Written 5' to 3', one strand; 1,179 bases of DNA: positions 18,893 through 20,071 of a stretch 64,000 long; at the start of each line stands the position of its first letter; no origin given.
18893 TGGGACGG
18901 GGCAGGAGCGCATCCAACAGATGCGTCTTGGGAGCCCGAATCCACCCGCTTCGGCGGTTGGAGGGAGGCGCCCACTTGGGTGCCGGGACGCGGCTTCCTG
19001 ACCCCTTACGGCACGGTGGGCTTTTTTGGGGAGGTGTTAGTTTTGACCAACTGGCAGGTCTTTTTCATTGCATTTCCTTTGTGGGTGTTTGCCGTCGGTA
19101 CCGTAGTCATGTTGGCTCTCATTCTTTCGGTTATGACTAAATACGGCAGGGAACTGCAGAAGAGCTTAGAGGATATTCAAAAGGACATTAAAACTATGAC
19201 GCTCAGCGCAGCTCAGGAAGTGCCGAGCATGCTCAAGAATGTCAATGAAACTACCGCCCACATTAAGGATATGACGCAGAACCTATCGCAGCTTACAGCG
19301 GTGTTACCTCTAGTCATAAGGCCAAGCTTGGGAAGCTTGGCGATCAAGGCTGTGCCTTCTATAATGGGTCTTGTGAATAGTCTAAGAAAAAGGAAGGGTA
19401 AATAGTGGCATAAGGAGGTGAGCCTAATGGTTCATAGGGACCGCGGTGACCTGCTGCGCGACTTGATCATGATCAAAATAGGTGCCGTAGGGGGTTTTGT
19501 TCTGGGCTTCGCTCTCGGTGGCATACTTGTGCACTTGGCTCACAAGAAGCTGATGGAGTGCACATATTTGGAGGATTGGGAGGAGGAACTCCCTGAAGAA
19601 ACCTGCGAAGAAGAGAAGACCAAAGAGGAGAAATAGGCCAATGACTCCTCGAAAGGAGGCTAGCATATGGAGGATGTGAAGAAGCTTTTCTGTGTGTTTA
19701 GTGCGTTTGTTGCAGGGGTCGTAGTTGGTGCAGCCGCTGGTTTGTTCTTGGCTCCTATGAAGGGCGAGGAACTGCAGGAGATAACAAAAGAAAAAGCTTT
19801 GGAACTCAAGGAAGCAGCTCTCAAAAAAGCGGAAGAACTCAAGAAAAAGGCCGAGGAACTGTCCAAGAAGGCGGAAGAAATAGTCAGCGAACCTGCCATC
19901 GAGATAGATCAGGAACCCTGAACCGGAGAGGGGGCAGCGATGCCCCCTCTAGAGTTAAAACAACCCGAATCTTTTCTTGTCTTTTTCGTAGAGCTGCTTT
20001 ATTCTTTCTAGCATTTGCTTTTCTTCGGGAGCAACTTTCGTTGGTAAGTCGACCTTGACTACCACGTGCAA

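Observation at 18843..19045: GC-rich structured leader/sRNA with mutually exclusive hairpins and a U6 terminator upstream of the ytxG-ytxH stress operon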

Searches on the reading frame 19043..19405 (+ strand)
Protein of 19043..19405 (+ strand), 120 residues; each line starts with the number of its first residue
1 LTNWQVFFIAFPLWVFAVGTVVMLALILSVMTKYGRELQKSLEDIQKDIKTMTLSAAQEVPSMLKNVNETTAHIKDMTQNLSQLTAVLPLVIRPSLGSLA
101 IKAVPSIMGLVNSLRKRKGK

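Call 9: search_protein_families(library=pfam, proteins=[window:19043-19405:+])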
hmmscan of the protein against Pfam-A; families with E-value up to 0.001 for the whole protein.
window:19043-19405:+ (120 aa): 1 family
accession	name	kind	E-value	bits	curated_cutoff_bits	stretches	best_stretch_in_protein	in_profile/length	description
PF06103.16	DUF948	-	0.00033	21.2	37.2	1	13-85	13-88/89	Bacterial protein of unknown function (DUF948)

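Call 44: find_homologous_proteins(query=window:19043-19402:+, max_evalue=0.001)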
Query window:19043-19402:+ (120 aa): 7 proteins with E <= 0.001 among 34 candidates.
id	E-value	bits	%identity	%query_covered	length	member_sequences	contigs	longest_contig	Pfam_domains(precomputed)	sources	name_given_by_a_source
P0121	7.3e-69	247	100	100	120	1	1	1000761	-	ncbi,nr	ncbi:hypothetical protein HPY42_01945 [Coprothermobacteraceae bacterium]|nr:hypothetical protein [Co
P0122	2.5e-68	245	99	100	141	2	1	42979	-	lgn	-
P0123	9.0e-39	150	58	100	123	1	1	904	-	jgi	jgi:methyl-accepting chemotaxis protein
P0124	1.8e-38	149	58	100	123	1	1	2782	-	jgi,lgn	jgi:methyl-accepting chemotaxis protein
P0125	2.1e-34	136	55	100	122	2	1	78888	-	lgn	-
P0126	1.1e-33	134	52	99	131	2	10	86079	-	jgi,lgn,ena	-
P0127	5.1e-33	131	55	93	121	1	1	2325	-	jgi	jgi:methyl-accepting chemotaxis protein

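Call 45: find_encoding_contigs(protein=P0124, flank=2500, max_places=3)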
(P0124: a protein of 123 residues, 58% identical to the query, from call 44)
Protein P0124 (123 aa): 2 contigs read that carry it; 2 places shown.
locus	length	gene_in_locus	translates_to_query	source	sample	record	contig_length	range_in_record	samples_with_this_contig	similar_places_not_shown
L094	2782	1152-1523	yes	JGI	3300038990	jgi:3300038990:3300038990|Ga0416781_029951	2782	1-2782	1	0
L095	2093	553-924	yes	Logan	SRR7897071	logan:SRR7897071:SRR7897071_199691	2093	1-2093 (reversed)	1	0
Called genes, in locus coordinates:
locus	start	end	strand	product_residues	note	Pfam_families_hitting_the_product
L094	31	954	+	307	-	PF12698:ABC2_membrane_3, PF12679:ABC2_membrane_2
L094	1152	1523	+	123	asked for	-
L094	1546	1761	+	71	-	-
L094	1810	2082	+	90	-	PF12732:YtxH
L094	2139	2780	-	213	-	?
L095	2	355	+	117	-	?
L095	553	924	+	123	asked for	-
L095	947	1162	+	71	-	-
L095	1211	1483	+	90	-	PF12732:YtxH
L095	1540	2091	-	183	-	?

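Call 46: find_encoding_contigs(protein=P0125, flank=2500, max_places=3)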
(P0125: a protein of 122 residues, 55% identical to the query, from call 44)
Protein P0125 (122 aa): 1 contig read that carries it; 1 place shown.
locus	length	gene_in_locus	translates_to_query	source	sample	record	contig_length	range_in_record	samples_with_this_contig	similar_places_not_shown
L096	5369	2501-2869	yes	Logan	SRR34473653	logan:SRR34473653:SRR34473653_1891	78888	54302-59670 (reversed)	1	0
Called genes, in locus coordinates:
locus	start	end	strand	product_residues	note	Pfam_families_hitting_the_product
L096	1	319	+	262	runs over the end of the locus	PF00950:ABC-3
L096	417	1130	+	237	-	PF00005:ABC_tran, PF13304:AAA_21 (weak)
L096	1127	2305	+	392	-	PF12679:ABC2_membrane_2, PF12698:ABC2_membrane_3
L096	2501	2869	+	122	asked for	-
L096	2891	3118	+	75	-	-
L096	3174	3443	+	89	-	PF12732:YtxH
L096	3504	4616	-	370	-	PF00226:DnaJ, PF27659:CHP02642 (faint), PF01556:DnaJ_C, PF00684:DnaJ_CXXCXGXG, PF20833:RNase_E_G_Thio (faint)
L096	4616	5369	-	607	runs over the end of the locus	PF00012:HSP70, PF06723:MreB_Mbl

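Call 47: find_encoding_contigs(protein=P0127, flank=2500, max_places=3)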
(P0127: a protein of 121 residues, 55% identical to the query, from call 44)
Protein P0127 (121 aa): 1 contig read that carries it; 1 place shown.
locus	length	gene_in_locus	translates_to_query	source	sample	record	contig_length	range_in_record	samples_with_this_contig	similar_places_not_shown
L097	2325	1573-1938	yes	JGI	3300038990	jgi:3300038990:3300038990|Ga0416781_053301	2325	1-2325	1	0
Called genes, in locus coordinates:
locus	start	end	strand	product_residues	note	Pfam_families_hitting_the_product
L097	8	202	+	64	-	-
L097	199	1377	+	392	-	PF12679:ABC2_membrane_2, PF12698:ABC2_membrane_3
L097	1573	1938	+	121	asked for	-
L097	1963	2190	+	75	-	-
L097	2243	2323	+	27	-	?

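Call 48: find_encoding_contigs(protein=P0123, flank=2500, max_places=3)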
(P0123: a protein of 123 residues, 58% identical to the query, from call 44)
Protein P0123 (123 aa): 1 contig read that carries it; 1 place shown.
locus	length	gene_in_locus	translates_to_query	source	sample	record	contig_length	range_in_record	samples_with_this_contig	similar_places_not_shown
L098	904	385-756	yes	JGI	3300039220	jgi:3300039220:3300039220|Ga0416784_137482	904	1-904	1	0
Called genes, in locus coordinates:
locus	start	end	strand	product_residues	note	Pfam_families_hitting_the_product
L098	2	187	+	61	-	?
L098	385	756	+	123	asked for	-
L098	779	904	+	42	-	?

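Call 53: find_encoding_contigs(protein=P0121, flank=1000, max_places=3)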
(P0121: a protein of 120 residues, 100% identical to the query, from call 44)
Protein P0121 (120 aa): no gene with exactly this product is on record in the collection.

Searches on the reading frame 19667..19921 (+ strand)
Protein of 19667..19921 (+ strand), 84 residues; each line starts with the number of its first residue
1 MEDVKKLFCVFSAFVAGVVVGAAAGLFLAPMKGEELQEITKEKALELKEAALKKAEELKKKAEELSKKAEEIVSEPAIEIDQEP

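Call 9: search_protein_families(library=pfam, proteins=[window:19667-19921:+])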
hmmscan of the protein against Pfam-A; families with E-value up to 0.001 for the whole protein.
window:19667-19921:+ (84 aa): 3 families
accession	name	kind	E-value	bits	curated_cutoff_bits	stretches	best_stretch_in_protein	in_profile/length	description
PF12732.12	YtxH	-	3.3e-15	56.7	37.5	1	12-73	2-63/71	YtxH-like protein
PF05680.17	ATP-synt_E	-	0.00076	20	22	1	10-69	14-73/83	ATP synthase E chain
PF12072.13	RNase_Y_N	-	0.00078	19.4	32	1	13-67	5-58/201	RNase Y N-terminal region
